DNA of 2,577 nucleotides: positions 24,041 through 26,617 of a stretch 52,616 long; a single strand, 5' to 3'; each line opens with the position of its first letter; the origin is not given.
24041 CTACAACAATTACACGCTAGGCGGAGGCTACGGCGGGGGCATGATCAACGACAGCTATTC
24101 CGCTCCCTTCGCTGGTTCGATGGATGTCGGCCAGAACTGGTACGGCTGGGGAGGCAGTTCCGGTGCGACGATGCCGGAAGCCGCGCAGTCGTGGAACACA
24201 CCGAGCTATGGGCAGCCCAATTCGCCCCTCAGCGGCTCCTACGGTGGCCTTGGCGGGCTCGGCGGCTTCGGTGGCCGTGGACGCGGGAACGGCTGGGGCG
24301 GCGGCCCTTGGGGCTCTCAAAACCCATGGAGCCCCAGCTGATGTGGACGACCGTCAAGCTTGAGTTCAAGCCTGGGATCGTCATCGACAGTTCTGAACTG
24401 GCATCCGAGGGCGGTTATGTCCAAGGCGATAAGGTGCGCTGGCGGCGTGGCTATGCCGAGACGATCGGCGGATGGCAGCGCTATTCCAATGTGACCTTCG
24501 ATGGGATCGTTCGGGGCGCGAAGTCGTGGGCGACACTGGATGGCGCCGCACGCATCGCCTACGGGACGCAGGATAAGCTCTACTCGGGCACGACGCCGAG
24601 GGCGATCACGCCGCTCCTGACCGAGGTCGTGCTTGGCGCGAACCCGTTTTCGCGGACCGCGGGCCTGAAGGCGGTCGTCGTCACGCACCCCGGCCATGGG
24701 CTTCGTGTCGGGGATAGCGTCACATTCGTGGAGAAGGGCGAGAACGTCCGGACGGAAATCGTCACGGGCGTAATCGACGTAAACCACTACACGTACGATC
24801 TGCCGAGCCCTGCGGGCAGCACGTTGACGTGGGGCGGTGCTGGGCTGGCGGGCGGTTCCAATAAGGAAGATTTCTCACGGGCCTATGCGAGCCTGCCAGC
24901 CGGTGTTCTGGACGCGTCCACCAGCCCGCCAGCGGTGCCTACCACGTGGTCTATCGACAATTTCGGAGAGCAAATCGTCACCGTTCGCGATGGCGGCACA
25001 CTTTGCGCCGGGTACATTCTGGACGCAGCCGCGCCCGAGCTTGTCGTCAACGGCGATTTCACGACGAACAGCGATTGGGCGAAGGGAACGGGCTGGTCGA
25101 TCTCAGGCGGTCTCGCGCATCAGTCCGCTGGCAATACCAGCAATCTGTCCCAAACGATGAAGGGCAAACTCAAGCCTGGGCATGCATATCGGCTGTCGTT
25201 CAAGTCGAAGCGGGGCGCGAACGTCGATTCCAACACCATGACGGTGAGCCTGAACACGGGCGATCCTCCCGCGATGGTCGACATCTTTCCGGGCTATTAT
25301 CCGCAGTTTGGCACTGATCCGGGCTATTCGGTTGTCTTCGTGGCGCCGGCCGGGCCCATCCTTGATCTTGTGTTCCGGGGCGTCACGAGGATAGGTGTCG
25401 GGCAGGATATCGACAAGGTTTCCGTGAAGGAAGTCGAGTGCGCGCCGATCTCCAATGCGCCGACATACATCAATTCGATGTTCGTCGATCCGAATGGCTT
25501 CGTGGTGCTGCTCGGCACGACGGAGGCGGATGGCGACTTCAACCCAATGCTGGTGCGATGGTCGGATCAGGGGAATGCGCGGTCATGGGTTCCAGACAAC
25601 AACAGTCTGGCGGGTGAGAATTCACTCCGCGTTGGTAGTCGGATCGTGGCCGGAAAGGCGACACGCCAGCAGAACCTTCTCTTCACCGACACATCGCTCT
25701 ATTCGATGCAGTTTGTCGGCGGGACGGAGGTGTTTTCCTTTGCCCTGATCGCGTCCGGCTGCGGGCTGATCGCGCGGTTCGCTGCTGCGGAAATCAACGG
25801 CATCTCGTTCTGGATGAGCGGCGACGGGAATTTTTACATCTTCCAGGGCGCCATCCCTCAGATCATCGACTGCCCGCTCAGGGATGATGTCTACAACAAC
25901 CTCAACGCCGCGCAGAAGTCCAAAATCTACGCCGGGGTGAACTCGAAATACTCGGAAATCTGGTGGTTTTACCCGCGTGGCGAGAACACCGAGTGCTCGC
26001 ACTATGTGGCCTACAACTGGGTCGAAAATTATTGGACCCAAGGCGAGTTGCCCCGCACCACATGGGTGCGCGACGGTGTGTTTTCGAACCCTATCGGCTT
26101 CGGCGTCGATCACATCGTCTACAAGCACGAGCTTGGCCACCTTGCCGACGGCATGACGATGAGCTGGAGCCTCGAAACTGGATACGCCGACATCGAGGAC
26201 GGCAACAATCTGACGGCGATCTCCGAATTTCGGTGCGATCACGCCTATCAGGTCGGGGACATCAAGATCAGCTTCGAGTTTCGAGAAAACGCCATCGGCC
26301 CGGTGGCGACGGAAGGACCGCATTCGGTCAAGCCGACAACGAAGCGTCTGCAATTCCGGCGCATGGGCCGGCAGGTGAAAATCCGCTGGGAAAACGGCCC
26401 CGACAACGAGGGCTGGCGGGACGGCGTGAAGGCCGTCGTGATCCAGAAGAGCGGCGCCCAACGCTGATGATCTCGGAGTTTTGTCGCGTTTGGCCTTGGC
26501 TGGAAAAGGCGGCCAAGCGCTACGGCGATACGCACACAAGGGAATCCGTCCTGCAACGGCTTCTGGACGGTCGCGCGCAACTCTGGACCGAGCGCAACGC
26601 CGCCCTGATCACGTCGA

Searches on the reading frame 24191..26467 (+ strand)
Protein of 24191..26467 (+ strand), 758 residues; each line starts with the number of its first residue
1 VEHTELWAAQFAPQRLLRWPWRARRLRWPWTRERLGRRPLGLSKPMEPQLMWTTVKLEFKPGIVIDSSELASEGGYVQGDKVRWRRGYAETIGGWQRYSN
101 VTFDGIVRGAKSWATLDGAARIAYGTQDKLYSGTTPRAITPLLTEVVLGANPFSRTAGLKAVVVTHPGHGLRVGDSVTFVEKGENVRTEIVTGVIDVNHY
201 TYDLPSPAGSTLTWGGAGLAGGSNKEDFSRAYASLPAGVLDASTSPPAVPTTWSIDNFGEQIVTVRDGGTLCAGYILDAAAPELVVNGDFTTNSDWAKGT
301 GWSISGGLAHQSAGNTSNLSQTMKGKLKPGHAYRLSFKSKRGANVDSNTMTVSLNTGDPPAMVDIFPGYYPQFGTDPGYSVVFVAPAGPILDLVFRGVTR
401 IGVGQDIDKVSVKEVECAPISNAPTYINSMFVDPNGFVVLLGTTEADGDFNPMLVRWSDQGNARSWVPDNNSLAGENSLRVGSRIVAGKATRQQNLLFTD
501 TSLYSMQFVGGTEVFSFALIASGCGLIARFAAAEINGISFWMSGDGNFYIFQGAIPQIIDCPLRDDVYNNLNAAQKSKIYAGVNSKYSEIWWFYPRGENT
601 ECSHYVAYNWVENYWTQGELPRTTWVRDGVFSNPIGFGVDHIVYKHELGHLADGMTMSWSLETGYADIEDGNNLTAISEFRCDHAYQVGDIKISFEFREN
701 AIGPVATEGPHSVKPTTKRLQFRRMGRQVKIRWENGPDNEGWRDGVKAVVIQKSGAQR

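Call 89: search_protein_families(library=pfam, proteins=[window:24191-26467:+], max_evalue=0.001)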
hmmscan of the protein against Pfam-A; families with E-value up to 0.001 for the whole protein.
window:24191-26467:+ (758 aa): 1 family
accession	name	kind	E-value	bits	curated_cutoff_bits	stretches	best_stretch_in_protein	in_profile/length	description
PF12195.14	End_beta_barrel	-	0.00076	19.8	35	0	157-214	14-73/83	Beta barrel domain of bacteriophage endosialidase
